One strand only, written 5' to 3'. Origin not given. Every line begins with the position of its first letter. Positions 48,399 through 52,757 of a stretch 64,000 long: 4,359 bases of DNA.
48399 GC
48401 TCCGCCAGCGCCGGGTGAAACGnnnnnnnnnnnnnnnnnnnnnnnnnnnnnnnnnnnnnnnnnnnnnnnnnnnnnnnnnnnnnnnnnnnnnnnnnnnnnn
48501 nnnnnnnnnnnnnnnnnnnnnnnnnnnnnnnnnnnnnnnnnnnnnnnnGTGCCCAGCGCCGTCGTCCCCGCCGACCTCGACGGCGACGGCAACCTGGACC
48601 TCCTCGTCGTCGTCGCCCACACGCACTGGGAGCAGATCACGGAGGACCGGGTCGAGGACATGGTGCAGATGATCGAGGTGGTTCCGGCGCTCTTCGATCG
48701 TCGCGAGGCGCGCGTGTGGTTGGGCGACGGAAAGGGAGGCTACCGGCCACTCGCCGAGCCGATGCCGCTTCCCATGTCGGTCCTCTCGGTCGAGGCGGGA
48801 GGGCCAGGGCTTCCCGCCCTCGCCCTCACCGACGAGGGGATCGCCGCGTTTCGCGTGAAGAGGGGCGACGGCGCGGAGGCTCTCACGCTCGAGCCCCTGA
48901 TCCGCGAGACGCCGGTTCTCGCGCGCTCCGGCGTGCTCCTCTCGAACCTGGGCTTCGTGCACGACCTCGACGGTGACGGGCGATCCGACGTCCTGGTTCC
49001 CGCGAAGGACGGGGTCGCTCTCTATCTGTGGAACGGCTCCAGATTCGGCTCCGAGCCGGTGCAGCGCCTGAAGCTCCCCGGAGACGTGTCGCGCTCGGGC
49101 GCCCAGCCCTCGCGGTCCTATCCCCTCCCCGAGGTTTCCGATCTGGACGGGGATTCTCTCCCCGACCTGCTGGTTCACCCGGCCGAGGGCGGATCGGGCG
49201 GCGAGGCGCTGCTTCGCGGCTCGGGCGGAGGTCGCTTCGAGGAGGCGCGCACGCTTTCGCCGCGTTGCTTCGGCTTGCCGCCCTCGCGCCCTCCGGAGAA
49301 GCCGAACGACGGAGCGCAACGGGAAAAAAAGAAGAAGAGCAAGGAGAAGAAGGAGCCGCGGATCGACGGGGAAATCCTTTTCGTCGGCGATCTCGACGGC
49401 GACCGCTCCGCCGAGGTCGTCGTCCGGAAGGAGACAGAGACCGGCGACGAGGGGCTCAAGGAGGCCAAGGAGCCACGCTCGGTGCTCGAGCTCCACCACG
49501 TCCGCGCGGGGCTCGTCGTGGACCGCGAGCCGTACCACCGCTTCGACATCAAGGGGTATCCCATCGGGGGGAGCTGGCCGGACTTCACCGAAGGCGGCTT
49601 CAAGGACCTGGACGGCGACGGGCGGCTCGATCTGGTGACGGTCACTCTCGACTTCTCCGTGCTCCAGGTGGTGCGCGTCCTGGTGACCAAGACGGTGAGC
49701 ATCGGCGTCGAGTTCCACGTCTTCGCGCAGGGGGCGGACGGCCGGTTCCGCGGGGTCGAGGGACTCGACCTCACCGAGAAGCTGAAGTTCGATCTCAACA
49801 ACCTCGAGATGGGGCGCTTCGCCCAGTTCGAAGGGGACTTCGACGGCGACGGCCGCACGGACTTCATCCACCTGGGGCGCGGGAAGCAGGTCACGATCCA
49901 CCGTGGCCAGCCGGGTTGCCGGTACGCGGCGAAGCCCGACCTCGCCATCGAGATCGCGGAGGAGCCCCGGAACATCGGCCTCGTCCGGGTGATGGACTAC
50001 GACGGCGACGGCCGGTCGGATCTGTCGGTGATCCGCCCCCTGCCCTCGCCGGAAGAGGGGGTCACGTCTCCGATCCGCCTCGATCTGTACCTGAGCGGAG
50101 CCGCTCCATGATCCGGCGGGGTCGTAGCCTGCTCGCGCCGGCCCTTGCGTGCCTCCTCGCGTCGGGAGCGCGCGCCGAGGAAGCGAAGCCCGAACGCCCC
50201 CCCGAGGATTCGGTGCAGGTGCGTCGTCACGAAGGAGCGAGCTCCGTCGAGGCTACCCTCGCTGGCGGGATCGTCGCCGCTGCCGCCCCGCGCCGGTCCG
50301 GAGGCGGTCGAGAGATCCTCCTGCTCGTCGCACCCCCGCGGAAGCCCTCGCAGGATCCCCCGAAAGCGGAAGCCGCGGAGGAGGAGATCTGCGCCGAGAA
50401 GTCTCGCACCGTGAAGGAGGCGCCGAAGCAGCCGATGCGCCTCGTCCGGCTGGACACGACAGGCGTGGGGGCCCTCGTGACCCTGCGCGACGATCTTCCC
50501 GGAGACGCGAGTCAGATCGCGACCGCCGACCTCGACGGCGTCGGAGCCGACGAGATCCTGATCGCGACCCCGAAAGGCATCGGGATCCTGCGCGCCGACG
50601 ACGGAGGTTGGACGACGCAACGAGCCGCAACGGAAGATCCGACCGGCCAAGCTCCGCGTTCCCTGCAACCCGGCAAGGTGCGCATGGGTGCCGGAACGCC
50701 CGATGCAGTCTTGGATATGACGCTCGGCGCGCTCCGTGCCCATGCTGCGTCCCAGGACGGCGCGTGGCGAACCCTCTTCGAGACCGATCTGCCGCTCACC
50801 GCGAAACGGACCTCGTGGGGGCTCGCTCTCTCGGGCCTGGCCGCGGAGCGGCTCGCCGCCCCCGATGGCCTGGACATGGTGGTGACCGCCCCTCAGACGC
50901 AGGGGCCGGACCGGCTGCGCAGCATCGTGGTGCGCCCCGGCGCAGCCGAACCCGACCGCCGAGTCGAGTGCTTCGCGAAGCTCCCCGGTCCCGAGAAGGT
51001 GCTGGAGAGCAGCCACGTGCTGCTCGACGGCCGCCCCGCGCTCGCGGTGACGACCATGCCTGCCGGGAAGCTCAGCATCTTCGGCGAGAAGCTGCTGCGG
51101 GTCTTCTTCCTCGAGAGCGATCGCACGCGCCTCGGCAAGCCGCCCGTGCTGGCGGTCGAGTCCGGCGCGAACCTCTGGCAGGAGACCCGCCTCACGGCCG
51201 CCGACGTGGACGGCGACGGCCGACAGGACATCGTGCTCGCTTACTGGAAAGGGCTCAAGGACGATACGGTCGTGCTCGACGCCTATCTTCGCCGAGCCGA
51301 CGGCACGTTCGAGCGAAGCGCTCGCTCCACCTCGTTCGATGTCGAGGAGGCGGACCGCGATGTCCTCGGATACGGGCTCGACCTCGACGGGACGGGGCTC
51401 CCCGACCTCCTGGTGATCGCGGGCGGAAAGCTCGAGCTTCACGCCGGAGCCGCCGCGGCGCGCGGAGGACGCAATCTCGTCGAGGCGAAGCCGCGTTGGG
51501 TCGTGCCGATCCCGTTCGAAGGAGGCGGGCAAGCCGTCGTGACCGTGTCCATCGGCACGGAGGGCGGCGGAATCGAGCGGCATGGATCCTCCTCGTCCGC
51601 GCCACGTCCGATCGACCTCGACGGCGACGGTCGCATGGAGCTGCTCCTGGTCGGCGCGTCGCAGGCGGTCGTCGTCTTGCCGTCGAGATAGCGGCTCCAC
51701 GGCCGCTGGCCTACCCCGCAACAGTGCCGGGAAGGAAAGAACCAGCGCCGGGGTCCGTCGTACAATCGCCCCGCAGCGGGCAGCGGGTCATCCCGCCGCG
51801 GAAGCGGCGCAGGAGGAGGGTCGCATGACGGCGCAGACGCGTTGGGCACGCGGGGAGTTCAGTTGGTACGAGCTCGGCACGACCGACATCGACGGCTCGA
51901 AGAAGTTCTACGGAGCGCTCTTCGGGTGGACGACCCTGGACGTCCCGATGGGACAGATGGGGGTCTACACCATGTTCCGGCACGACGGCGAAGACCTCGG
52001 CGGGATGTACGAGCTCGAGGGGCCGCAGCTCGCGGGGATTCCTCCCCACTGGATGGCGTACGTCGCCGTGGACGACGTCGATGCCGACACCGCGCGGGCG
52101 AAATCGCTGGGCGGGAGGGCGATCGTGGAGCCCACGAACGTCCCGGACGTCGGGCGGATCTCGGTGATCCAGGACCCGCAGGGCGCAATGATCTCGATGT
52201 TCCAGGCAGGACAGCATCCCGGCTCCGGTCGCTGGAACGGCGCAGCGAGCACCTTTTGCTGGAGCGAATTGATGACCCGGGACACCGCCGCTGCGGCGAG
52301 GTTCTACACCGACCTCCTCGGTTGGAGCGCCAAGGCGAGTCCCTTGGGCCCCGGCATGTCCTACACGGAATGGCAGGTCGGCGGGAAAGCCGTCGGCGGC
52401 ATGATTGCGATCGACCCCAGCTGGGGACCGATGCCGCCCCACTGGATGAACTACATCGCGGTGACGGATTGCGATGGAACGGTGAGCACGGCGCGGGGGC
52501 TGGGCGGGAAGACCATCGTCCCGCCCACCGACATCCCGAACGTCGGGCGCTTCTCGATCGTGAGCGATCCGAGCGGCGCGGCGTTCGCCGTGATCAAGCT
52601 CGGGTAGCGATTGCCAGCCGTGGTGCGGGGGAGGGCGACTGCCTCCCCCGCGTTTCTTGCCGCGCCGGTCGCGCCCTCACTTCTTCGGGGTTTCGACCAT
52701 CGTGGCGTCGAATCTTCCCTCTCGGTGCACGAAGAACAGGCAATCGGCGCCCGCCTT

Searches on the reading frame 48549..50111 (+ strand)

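Call 31: search_protein_families(library=pfam, proteins=[window:48549-50111:+], max_evalue=0.0001)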
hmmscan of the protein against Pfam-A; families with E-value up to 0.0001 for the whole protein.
window:48549-50111:+ (520 aa): 2 families
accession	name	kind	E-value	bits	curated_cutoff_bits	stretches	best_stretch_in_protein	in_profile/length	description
PF13517.12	FG-GAP_3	-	1.3e-25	90.1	26.9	2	139-209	1-61/61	FG-GAP-like repeat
PF01839.29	FG-GAP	-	2.2e-16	59.8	22.1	0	2-20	2-20/37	FG-GAP repeat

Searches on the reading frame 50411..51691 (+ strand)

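Call 31: search_protein_families(library=pfam, proteins=[window:50411-51691:+], max_evalue=0.0001)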
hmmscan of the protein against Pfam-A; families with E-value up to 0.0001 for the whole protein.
window:50411-51691:+ (426 aa): 2 families
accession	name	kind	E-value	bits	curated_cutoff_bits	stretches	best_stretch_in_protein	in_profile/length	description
PF13517.12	FG-GAP_3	-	6.1e-13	49.6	26.9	1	265-335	1-61/61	FG-GAP-like repeat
PF01839.29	FG-GAP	-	4.3e-08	33.3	22.1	0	260-277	4-21/37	FG-GAP repeat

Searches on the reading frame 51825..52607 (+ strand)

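Call 31: search_protein_families(library=pfam, proteins=[window:51825-52607:+], max_evalue=0.0001)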
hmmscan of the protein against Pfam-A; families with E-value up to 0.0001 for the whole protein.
window:51825-52607:+ (260 aa): 3 families
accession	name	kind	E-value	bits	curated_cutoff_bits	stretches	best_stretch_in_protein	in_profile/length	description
PF00903.31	Glyoxalase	-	8.8e-25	87.9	20.6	2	13-123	3-119/121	Glyoxalase/Bleomycin resistance protein/Dioxygenase superfamily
PF18029.7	Glyoxalase_6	-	7.8e-12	46.2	23.6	1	151-257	6-106/106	Glyoxalase-like domain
PF22677.2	Ble-like_N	-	4.3e-10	39.6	24.5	0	14-45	4-35/41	Bleomycin resistance protein-like N-terminal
